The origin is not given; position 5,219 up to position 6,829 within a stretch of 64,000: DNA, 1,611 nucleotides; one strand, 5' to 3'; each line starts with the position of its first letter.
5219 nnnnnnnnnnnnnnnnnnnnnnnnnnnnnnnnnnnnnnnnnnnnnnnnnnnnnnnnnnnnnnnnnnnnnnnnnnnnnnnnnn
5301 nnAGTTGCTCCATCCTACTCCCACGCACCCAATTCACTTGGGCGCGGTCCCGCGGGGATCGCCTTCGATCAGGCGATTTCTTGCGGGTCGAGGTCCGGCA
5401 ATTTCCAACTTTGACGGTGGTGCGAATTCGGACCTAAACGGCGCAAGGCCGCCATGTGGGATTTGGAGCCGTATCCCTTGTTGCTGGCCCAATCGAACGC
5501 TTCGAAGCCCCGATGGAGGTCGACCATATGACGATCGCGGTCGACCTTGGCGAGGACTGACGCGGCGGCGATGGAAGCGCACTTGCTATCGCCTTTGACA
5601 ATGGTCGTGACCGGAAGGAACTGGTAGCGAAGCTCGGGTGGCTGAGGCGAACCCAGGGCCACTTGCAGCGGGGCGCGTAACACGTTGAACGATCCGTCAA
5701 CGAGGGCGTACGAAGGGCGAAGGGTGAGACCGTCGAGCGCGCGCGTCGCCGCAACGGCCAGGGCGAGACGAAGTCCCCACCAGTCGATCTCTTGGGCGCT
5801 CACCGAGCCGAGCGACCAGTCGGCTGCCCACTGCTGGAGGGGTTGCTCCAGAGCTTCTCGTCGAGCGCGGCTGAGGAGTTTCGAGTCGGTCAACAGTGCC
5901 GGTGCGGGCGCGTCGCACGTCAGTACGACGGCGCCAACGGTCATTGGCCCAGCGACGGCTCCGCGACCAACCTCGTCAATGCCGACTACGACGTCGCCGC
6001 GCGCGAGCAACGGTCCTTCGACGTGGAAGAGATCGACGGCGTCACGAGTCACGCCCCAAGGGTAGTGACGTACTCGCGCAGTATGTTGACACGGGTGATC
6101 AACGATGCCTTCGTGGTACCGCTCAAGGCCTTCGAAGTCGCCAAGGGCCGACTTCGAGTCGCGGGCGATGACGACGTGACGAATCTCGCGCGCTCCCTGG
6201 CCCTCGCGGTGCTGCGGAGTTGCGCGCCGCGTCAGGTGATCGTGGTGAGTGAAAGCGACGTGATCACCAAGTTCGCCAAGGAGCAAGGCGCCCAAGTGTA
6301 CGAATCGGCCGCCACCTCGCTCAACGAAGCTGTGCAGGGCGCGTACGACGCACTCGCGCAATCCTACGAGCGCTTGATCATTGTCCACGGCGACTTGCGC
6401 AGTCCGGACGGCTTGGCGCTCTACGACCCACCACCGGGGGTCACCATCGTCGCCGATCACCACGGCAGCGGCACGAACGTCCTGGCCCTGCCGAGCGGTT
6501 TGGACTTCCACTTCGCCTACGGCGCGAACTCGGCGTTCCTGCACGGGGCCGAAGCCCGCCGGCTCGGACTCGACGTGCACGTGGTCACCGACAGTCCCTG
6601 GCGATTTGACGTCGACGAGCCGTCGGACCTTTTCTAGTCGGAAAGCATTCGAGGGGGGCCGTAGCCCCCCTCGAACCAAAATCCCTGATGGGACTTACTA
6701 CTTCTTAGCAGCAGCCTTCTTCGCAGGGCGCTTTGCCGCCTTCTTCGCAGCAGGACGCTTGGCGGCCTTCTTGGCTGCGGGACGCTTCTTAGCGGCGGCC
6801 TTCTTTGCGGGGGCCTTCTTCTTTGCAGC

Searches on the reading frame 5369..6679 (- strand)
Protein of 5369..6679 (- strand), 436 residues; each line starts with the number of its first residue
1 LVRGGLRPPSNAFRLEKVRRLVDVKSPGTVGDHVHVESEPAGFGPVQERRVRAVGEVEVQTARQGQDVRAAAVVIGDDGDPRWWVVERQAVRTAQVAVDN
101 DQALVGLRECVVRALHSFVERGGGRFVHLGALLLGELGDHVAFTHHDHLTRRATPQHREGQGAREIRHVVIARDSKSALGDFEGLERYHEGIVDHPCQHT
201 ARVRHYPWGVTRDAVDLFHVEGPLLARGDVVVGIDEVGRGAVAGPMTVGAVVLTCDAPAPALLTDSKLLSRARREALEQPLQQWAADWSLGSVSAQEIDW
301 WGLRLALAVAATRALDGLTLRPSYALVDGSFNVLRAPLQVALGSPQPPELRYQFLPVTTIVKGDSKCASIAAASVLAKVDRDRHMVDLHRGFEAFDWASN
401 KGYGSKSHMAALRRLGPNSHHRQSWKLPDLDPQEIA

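Call 4: search_protein_families(library=pfam, proteins=[window:5369-6679:-], max_evalue=0.01)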
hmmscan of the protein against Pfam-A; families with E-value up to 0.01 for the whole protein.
window:5369-6679:- (436 aa): 1 family
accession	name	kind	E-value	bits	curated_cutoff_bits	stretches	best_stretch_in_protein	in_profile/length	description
PF01351.25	RNase_HII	-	3.1e-34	119.1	25.8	1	232-426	1-197/199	Ribonuclease HII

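Call 5: search_protein_families(library=ncbifam, proteins=[window:5369-6679:-], max_evalue=0.01)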
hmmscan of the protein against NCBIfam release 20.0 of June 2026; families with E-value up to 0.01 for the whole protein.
window:5369-6679:- (436 aa): 9 families
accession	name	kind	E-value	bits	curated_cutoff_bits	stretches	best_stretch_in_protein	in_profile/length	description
NF000595.1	PRK00015.1-3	equivalog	7.4e-62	208.7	167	1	230-427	3-183/188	ribonuclease HII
NF010537.0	PRK13925.1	equivalog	5.1e-47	160.1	252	1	229-425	10-192/200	ribonuclease HII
NF000594.1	PRK00015.1-1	equivalog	2.8e-46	158.2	243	2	356-425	176-245/251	ribonuclease HII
NF000598.1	PRK00015.2-2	equivalog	1.3e-45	155.6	273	1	220-425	10-200/203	ribonuclease HII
NF000596.1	PRK00015.1-4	equivalog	1.2e-42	145.9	251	1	231-426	2-178/186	ribonuclease HII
NF010538.0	PRK13926.1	equivalog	6.6e-42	144.1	285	1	224-425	16-198/213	ribonuclease HII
NF000600.1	PRK00015.2-4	equivalog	1.1e-39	136.2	364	1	210-425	8-207/212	ribonuclease HII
NF011119.0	PRK14550.1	equivalog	2.1e-25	90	350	1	231-427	2-187/204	ribonuclease HII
TIGR00729.1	TIGR00729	equivalog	3e-16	60.1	123.3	1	231-395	1-167/207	ribonuclease HII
